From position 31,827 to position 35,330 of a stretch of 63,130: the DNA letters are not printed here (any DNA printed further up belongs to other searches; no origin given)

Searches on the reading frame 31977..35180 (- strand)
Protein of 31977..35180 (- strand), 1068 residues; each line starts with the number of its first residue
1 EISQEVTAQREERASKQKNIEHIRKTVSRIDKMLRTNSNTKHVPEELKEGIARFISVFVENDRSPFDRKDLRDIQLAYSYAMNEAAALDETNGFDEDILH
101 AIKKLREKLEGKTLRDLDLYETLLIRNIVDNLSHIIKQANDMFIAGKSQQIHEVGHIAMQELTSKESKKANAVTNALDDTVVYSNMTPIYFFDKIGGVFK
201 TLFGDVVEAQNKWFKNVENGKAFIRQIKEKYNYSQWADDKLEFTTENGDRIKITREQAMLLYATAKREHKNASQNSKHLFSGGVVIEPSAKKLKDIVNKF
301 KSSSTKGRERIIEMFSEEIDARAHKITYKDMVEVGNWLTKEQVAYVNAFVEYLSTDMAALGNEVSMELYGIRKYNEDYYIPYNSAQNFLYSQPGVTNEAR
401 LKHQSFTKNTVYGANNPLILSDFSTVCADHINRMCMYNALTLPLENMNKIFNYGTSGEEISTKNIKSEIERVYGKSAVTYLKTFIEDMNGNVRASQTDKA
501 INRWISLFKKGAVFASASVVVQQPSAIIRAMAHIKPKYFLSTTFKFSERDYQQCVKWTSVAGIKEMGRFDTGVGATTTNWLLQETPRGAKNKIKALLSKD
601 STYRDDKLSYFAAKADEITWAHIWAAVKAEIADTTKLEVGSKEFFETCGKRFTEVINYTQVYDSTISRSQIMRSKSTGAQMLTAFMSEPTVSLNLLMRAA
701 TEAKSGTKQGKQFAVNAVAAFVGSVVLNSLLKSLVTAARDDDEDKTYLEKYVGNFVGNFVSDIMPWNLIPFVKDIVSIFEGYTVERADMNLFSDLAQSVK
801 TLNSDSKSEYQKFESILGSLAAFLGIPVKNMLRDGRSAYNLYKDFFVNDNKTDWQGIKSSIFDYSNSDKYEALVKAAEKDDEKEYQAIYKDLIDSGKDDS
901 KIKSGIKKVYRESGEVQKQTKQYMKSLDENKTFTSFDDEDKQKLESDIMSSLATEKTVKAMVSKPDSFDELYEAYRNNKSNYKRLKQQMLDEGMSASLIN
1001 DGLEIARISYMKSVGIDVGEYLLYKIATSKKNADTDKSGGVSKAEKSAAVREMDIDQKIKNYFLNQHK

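Call 84: find_related_loci(query=window:31977-35180:-, collection=viral_contigs, flank=10000)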
Query window:31977-35180:- (1068 aa) in viral_contigs; peptide patterns used: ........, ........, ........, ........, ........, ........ (x = any residue, [..] = any of these).
2 stretches matched a pattern, but none encodes a relative of the query by tblastn (E <= 1e-3).
